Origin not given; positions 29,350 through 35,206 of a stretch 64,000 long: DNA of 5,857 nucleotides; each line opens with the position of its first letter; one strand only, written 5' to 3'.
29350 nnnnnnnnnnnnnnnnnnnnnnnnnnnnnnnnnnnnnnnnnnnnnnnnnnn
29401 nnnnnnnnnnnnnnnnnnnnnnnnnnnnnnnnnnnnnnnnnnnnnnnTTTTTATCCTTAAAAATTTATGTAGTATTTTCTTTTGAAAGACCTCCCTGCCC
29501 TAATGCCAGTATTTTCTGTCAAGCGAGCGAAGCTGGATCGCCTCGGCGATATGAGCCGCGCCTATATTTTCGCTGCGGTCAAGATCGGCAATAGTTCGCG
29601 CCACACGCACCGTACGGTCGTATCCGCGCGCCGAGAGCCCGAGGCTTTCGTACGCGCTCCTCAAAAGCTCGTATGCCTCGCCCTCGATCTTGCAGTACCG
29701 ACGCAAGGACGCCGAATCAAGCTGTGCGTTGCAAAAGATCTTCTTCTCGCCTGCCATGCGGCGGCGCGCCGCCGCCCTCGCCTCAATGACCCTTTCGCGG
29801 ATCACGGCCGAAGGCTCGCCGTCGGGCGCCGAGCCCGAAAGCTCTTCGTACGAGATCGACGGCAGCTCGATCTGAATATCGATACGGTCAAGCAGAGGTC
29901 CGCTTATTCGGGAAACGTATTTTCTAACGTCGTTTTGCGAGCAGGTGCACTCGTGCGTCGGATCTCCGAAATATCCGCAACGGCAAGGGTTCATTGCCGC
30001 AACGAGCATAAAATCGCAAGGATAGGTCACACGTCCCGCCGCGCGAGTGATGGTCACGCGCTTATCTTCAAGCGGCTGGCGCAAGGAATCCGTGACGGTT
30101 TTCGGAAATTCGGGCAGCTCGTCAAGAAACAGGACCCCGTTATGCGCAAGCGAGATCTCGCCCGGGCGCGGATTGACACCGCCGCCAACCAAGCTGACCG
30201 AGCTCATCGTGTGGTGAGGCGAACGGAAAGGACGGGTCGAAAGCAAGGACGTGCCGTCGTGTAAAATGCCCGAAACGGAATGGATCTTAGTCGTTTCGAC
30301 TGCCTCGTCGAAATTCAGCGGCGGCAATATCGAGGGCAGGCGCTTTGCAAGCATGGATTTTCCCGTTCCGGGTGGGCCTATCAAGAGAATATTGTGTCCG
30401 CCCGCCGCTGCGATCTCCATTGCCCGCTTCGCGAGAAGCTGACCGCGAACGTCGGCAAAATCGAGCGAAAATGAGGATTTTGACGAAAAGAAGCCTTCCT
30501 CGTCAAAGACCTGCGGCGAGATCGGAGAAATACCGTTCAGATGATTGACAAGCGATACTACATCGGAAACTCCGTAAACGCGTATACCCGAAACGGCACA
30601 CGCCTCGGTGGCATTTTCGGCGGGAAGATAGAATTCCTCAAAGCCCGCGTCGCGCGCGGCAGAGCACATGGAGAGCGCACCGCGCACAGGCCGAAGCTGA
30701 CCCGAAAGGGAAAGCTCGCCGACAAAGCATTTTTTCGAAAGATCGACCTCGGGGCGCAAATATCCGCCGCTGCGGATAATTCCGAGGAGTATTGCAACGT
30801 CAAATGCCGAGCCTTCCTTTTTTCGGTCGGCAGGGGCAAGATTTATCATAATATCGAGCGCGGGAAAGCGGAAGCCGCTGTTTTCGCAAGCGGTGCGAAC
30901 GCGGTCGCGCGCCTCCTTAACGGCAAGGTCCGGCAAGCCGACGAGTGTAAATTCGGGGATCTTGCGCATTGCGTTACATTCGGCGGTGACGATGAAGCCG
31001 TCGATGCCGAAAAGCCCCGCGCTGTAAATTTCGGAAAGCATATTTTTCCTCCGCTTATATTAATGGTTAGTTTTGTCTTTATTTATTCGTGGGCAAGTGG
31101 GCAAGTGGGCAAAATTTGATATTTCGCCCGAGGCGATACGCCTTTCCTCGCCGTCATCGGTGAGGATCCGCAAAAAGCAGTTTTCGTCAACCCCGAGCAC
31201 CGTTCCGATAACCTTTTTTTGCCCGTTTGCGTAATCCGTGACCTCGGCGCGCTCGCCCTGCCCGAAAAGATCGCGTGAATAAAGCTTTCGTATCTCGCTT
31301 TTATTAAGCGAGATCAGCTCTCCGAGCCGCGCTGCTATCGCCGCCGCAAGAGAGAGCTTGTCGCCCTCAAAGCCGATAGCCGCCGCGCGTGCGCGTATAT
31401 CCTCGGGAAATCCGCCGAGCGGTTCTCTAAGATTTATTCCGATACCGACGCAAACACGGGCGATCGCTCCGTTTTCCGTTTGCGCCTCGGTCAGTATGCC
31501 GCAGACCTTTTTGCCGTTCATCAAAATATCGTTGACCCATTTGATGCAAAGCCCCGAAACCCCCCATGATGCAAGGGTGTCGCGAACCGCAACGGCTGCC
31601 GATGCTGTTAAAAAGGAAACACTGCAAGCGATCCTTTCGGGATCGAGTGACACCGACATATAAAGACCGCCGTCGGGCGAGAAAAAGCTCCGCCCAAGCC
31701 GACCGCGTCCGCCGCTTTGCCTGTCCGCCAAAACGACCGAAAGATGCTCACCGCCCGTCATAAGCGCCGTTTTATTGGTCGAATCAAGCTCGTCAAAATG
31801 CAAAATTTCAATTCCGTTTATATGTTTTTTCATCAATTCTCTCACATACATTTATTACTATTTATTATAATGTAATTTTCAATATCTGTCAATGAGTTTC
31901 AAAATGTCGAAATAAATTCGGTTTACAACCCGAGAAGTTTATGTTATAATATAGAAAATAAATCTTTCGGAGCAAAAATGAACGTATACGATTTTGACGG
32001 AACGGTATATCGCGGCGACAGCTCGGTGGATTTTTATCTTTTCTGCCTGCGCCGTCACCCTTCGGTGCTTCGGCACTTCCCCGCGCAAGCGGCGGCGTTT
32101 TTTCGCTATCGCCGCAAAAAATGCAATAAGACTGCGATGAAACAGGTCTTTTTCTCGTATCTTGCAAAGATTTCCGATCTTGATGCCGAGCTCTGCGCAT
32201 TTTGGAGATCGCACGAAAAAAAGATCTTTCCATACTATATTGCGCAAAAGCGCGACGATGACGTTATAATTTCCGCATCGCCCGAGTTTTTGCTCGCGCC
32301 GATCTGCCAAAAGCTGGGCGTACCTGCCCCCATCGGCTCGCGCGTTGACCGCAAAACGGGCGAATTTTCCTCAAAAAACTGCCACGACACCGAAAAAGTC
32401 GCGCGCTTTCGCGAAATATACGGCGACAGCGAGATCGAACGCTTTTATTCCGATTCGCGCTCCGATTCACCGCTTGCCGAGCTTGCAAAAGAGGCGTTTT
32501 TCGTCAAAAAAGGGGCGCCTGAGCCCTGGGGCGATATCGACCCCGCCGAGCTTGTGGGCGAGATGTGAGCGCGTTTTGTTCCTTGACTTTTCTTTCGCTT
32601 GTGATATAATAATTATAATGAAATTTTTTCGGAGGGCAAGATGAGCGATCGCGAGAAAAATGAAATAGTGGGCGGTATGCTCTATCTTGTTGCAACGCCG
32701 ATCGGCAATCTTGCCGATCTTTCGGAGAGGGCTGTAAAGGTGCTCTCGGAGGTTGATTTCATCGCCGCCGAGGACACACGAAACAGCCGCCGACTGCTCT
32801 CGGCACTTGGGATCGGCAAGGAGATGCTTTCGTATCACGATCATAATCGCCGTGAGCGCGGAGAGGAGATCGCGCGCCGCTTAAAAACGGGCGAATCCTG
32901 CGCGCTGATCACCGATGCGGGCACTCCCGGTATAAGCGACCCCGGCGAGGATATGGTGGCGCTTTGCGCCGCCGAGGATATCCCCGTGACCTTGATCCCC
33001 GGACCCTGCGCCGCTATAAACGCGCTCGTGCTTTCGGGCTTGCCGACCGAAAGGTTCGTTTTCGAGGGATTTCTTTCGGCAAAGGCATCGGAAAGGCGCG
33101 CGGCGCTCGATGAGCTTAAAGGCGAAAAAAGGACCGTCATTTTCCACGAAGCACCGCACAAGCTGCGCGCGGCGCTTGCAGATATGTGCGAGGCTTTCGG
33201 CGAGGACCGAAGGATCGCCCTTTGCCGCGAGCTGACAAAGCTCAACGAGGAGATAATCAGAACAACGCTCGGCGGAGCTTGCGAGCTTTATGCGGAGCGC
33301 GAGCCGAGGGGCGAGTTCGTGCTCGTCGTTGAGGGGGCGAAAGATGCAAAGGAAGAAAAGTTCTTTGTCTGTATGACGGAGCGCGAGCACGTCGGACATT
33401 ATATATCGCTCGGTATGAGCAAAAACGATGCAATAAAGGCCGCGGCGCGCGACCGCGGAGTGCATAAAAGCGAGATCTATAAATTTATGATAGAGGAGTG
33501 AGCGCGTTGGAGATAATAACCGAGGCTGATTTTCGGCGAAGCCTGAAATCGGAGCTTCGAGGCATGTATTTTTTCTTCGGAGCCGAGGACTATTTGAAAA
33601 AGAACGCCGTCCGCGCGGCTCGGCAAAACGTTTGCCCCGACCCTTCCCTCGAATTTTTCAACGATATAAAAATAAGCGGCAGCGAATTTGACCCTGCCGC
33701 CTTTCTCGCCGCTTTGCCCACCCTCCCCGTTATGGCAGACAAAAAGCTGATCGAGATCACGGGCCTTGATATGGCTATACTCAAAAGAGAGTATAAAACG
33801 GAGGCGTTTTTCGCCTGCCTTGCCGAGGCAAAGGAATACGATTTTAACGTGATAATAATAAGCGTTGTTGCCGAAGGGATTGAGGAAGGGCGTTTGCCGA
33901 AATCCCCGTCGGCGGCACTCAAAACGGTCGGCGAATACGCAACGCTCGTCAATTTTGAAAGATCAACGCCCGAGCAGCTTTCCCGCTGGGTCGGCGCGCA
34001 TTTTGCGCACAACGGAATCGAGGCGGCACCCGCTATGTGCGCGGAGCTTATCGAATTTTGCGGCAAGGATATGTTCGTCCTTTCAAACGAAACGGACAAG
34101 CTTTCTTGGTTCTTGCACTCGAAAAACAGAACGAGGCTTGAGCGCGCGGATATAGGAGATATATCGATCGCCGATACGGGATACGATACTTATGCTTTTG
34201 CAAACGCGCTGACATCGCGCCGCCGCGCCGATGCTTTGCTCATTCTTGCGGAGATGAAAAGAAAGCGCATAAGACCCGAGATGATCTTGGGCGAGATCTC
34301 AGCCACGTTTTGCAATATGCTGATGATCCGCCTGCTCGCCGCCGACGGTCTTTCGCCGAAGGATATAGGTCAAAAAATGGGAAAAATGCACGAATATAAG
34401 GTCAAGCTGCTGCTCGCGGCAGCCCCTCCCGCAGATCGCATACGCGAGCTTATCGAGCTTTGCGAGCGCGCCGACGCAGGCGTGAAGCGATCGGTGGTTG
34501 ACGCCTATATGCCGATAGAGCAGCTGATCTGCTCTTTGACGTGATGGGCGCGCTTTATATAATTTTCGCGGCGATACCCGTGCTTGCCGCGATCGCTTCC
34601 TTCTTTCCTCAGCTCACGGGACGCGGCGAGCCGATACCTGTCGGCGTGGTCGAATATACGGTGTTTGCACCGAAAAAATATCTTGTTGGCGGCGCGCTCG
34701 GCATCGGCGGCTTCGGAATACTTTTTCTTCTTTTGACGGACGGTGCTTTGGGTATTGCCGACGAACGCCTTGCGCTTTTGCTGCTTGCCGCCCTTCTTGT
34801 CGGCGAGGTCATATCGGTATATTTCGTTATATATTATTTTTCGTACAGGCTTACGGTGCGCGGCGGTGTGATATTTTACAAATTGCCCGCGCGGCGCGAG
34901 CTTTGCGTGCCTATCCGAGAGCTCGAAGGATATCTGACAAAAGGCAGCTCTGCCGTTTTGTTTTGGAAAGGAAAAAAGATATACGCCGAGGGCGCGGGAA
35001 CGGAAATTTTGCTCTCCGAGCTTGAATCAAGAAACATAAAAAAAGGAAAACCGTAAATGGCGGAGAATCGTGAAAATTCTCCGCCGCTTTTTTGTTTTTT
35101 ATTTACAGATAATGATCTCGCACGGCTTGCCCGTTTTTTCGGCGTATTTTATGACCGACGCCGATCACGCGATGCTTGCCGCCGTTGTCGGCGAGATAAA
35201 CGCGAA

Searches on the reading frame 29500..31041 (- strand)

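Call 7: search_protein_families(library=pfam, proteins=[window:29500-31041:-])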
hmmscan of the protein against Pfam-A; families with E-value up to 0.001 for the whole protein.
window:29500-31041:- (513 aa): 10 families
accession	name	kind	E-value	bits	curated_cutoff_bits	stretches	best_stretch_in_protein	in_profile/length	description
PF01078.27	Mg_chelatase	-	1.5e-96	322.2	20.3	1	194-400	1-206/207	Magnesium chelatase, subunit ChlI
PF13541.12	ChlI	-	1.5e-36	125.4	27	1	21-143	2-121/121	Subunit ChlI of Mg-chelatase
PF13335.12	Mg_chelatase_C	-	4.4e-31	107.8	26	1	408-505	1-94/94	Magnesium chelatase, subunit ChlI C-terminal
PF07728.20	AAA_5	-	5.6e-11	43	22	1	217-353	1-124/139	AAA domain (dynein-related subfamily)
PF00493.29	MCM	-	1.8e-08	34.2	23.3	1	293-357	114-178/224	MCM P-loop domain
PF00158.32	Sigma54_activat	-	5.5e-08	33.1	20.2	1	288-351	81-142/168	Sigma-54 interaction domain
PF05496.18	RuvB_N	-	0.00039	20.7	27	0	297-339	81-123/159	Holliday junction DNA helicase RuvB P-loop domain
PF20030.5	bpMoxR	-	0.00042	19.9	27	0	208-245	24-61/205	MoxR domain in the MoxR-vWA-beta-propeller ternary systems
PF00004.35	AAA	-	0.00059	20.7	21.2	0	218-237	1-20/131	ATPase family associated with various cellular activities (AAA)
PF13191.12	AAA_16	-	0.00072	20.5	32.6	0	206-238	14-47/167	AAA ATPase domain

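Call 48: search_protein_families(library=pfam, proteins=[L179:626-955:+])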
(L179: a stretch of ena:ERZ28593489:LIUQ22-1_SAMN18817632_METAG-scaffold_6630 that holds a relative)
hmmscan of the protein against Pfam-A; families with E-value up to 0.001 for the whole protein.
L179:626-955:+ (109 aa): 4 families
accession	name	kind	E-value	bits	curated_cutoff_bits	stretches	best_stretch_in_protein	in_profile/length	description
PF10686.14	YAcAr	-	5.1e-09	36.2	28.2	1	24-60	30-66/66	YspA, cpYpsA-related SLOG family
PF02481.21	DNA_processg_A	-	6e-07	29.3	29.6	1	2-53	46-103/212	DNA recombination-mediator protein A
PF18306.6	LDcluster4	-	5.6e-05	23.2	26.3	1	2-105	3-121/151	SLOG cluster4 family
PF12694.12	cpYpsA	-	0.00011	22.5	26.2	0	27-58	1-32/145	Circularly permutated YpsA SLOG family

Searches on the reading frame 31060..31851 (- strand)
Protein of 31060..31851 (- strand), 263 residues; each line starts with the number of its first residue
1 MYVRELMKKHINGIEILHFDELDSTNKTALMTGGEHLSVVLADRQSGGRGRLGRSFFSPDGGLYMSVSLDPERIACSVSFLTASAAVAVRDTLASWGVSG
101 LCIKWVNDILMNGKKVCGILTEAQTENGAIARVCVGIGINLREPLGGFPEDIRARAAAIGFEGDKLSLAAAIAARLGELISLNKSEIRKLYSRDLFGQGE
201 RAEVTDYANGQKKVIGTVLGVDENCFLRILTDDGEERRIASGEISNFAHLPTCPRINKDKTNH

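Call 7: search_protein_families(library=pfam, proteins=[window:31060-31851:-])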
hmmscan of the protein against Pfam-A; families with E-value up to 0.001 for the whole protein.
window:31060-31851:- (263 aa): 2 families
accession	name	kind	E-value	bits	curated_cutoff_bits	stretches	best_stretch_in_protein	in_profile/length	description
PF03099.24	BPL_LplA_LipB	-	3.3e-18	66.3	21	1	31-140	18-133/133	Biotin/lipoate A/B protein ligase family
PF02237.23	BPL_C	-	4.3e-07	30.2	21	1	210-245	11-46/48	Biotin protein ligase C terminal domain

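Call 48: search_protein_families(library=pfam, proteins=[L179:626-955:+])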
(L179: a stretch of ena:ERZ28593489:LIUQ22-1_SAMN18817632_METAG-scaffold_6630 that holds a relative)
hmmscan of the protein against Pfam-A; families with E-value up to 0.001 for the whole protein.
L179:626-955:+ (109 aa): 4 families
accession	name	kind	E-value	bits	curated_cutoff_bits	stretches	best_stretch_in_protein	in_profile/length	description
PF10686.14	YAcAr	-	5.1e-09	36.2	28.2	1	24-60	30-66/66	YspA, cpYpsA-related SLOG family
PF02481.21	DNA_processg_A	-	6e-07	29.3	29.6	1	2-53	46-103/212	DNA recombination-mediator protein A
PF18306.6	LDcluster4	-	5.6e-05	23.2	26.3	1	2-105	3-121/151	SLOG cluster4 family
PF12694.12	cpYpsA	-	0.00011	22.5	26.2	0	27-58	1-32/145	Circularly permutated YpsA SLOG family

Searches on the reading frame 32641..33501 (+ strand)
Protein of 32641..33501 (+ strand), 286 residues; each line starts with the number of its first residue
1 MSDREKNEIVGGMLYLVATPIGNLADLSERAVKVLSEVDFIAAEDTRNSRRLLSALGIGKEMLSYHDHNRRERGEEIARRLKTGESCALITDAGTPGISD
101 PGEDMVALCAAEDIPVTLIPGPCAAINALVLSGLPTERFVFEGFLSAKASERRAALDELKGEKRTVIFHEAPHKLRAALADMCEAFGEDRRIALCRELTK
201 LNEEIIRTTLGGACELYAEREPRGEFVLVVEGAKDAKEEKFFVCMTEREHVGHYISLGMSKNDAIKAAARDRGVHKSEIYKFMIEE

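Call 7: search_protein_families(library=pfam, proteins=[window:32641-33501:+])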
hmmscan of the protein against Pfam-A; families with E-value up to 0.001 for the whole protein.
window:32641-33501:+ (286 aa): 1 family
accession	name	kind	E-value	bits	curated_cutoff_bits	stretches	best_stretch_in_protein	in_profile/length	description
PF00590.25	TP_methylase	-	5.2e-33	115.2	27.8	1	13-211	1-209/212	Tetrapyrrole (Corrin/Porphyrin) Methylases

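Call 14: find_related_loci(query=window:32641-33498:+, collection=genome_contigs, flank=10000)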
Query window:32641-33498:+ (286 aa) in genome_contigs; peptide patterns used: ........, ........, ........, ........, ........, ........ (x = any residue, [..] = any of these).
269 stretches matched a pattern; 166 encode a relative of the query (tblastn E <= 1e-3); the best 80 are kept; 80 distinct loci.
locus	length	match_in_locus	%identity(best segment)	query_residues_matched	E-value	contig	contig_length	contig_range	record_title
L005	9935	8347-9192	83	3-284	4e-156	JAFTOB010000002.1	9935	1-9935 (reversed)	MAG: Clostridia bacterium isolate RGIG3994 Roe_deer_Cecum-4__c4874, whole genome shotgun sequence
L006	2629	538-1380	73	4-285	6e-141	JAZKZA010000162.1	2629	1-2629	MAG: Eubacteriales bacterium isolate T1900045092_TC20190086.MAGScoT_cleanbin_000042 SGB_4718_k141_1464959, whole genome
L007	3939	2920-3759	72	3-281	3e-136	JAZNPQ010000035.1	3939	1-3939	MAG: Eubacteriales bacterium isolate T1900044833_TS20190299.MAGScoT_cleanbin_000036 SGB_2904_k141_2558024, whole genome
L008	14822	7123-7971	70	4-286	1e-131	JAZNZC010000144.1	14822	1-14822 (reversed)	MAG: Eubacteriales bacterium isolate T1900044770_TS20190236.MAGScoT_cleanbin_000053 SGB_2447_k141_2190264, whole genome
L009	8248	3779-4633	70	3-286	6e-130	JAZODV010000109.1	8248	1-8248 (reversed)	MAG: Eubacteriales bacterium isolate T1900044750_TS20190416.MAGScoT_cleanbin_000133 SGB_2197_k141_13199, whole genome sh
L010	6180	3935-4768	71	5-281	4e-130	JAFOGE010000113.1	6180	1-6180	MAG: Clostridia bacterium isolate RGIG438 Dairy_cattle_Colon.Co__c1920574, whole genome shotgun sequence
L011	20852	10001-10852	70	2-284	4e-129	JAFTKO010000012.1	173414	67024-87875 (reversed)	MAG: Clostridia bacterium isolate RGIG3903 Roe_deer_Cecum-2__c1084, whole genome shotgun sequence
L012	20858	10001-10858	69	1-285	1e-128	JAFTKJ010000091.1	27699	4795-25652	MAG: Clostridia bacterium isolate RGIG3898 Roe_deer_Cecum-2__c570182, whole genome shotgun sequence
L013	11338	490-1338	70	4-286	7e-129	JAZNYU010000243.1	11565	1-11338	MAG: Eubacteriales bacterium isolate T1900044774_TS20190240.MAGScoT_cleanbin_000022 SGB_2467_k141_1669391, whole genome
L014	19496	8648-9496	70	4-286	6e-129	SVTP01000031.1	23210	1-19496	MAG: Oscillospiraceae bacterium isolate SIG698 NODE_42389_length_23210_cov_3.565135, whole genome shotgun sequence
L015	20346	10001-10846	68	4-285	2e-128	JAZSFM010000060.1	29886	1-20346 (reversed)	MAG: Eubacteriales bacterium isolate T1900044581_TS20190047.MAGScoT_cleanbin_000042 SGB_572_k141_2927329, whole genome s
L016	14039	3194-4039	69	4-285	5e-128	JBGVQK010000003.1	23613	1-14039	MAG: Eubacteriales bacterium isolate fecal_MAG_166 fecal_MAG_166_contig_0003, whole genome shotgun sequence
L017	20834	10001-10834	72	5-281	5e-128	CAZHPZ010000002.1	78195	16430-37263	MAG TPA_asm: uncultured Lachnospiraceae bacterium isolate SRP225648_co1_126 genome assembly, contig: NODE_441_length_781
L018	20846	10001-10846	70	4-284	1e-127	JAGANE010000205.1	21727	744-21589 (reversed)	MAG: Clostridia bacterium isolate RGIG8595 Water_deer_Cecum.Co__c810018, whole genome shotgun sequence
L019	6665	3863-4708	69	4-285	1e-126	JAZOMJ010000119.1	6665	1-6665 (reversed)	MAG: Eubacteriales bacterium isolate T1900045648_YK20190342.MAGScoT_cleanbin_000032 SGB_8183_k141_855170, whole genome s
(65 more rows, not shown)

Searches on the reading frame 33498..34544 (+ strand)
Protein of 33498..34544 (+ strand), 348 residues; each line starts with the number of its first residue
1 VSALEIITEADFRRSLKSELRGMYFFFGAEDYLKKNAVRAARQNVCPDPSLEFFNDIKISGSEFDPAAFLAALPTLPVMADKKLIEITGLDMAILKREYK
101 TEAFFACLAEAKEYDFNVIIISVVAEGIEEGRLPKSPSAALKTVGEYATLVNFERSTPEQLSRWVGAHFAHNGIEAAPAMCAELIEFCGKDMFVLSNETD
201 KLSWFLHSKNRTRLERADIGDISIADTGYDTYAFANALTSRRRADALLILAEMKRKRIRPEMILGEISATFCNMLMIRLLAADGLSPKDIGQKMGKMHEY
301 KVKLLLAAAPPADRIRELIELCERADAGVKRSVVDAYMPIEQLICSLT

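Call 8: search_protein_families(library=pfam, proteins=[window:33498-34544:+])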
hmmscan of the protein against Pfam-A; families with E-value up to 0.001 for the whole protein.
window:33498-34544:+ (348 aa): 2 families
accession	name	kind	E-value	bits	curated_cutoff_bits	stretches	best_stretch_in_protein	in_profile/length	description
PF21694.2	DNA_pol3_delta_C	-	1.5e-10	41.5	27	1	232-346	5-120/121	DNA polymerase III delta subunit, C-terminal domain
PF06144.19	DNA_pol3_delta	-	0.00015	22.2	21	1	24-101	1-76/124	DNA polymerase III, delta subunit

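Call 48: search_protein_families(library=pfam, proteins=[L179:626-955:+])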
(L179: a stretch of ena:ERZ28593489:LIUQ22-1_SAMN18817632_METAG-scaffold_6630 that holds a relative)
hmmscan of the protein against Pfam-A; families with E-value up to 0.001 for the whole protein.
L179:626-955:+ (109 aa): 4 families
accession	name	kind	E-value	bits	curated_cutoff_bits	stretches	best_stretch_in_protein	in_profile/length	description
PF10686.14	YAcAr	-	5.1e-09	36.2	28.2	1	24-60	30-66/66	YspA, cpYpsA-related SLOG family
PF02481.21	DNA_processg_A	-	6e-07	29.3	29.6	1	2-53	46-103/212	DNA recombination-mediator protein A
PF18306.6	LDcluster4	-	5.6e-05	23.2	26.3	1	2-105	3-121/151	SLOG cluster4 family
PF12694.12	cpYpsA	-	0.00011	22.5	26.2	0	27-58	1-32/145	Circularly permutated YpsA SLOG family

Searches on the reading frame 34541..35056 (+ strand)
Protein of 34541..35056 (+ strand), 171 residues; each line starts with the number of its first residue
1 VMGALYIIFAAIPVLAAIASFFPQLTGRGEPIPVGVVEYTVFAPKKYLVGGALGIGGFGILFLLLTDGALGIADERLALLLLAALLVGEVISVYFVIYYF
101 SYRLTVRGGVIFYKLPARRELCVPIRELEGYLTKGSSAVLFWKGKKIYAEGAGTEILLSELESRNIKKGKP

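Call 8: search_protein_families(library=pfam, proteins=[window:34541-35056:+])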
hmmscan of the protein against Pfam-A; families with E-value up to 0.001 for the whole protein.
window:34541-35056:+ (171 aa): 0 families

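Call 9: find_encoding_contigs(protein=window:34541-35056:+, flank=10000, max_places=10)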
Protein window:34541-35056:+ (171 aa): no gene with exactly this product is on record in the collection.

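Call 21: find_homologous_proteins(query=window:34544-35053:+)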
Query window:34544-35053:+ (170 aa): 10 proteins with E <= 0.001 among 2116 candidates.
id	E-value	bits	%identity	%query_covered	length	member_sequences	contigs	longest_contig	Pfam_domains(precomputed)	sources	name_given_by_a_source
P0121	6.3e-101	353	100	100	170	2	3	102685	-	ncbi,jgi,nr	ncbi:MAG: hypothetical protein E7640_00925 [Ruminococcaceae bacterium]|nr:hypothetical protein [Osci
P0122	1.6e-82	293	84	100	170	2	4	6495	-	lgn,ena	-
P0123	1.1e-60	222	63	98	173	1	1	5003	-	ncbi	-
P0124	1.7e-57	212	59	98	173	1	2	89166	-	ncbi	-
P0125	2.5e-41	159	52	98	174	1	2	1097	-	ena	-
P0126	2.7e-40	156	51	98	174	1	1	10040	-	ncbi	-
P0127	2.6e-38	149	46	97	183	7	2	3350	-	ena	-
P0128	3.5e-36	142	46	97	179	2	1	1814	-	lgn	-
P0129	5.3e-36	142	46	96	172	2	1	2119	-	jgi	-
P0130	3.7e-14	71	52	46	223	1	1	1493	-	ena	-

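Call 23: find_encoding_contigs(protein=P0122, flank=10000, max_places=6)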
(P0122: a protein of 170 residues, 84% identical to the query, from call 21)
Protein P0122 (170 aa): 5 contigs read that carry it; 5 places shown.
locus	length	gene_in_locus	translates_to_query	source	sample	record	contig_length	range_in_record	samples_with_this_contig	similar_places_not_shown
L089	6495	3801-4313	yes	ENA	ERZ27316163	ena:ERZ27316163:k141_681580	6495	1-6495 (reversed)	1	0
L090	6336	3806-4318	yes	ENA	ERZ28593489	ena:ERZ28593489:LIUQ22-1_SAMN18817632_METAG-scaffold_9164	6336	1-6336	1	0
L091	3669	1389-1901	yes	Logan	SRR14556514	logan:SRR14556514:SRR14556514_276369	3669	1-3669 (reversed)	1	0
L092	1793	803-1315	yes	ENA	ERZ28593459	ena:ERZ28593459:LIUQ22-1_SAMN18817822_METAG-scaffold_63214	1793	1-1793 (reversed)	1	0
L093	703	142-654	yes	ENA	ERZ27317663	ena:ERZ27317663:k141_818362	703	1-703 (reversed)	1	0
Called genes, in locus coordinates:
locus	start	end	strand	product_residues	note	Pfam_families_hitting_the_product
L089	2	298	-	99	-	?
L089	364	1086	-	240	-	PF03099:BPL_LplA_LipB, PF02237:BPL_C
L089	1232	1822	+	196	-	PF12710:HAD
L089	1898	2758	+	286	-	PF00590:TP_methylase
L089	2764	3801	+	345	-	PF06144:DNA_pol3_delta (faint), PF21694:DNA_pol3_delta_C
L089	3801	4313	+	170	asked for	-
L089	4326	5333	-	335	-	PF00022:Actin, PF06723:MreB_Mbl, PF00012:HSP70, PF14450:FtsA (weak)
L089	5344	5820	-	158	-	PF01257:2Fe-2S_thioredx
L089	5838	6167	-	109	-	PF12647:RNHCP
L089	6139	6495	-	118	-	?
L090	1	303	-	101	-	?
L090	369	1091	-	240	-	PF03099:BPL_LplA_LipB, PF02237:BPL_C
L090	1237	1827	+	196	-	PF12710:HAD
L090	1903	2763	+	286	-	PF00590:TP_methylase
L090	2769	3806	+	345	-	PF06144:DNA_pol3_delta (faint), PF21694:DNA_pol3_delta_C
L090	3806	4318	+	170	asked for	-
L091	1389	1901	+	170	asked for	-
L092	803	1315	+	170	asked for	-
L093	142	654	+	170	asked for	-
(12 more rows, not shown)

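Call 24: find_encoding_contigs(protein=P0124, flank=10000, max_places=4)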
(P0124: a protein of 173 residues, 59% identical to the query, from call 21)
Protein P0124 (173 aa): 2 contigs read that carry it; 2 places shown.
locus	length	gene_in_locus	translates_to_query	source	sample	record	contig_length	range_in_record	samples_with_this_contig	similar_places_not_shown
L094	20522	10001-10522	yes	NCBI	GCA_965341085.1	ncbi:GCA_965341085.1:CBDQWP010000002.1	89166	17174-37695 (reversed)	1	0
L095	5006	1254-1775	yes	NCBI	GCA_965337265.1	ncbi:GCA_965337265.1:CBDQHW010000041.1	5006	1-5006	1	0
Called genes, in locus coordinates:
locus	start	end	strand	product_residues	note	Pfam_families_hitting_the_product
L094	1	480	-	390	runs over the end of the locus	PF14286:DHHW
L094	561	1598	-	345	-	PF02557:VanY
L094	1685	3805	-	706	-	PF01138:RNase_PH, PF03725:RNase_PH_C, PF03726:PNPase, PF01138:RNase_PH, PF00013:KH_1, PF00575:S1 (weak)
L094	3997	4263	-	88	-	PF00312:Ribosomal_S15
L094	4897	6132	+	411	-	PF05496:RuvB_N, PF01078:Mg_chelatase (faint), PF14532:Sigma54_activ_2 (weak), PF00004:AAA, PF07726:AAA_3 (faint), PF16193:AAA_assoc_2, PF12002:MgsA_C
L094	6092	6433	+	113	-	PF12647:RNHCP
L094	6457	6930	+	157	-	PF01257:2Fe-2S_thioredx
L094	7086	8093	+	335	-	PF00022:Actin, PF06723:MreB_Mbl, PF00012:HSP70, PF11104:PilM_2 (faint), PF14450:FtsA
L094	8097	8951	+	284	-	PF00590:TP_methylase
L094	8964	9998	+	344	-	PF21694:DNA_pol3_delta_C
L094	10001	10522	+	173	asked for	-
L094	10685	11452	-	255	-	PF00121:TIM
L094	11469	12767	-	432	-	PF00162:PGK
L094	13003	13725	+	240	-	PF03099:BPL_LplA_LipB, PF02237:BPL_C (weak)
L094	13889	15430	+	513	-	PF13541:ChlI, PF00493:MCM (faint), PF00158:Sigma54_activat (faint), PF01078:Mg_chelatase, PF07728:AAA_5, PF13335:Mg_chelatase_C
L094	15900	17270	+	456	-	PF03062:MBOAT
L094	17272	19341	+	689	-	PF00583:Acetyltransf_1 (weak), PF13302:Acetyltransf_3, PF01432:Peptidase_M3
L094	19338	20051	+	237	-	PF08220:HTH_DeoR, PF00455:DeoRC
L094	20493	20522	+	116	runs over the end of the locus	-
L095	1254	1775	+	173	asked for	-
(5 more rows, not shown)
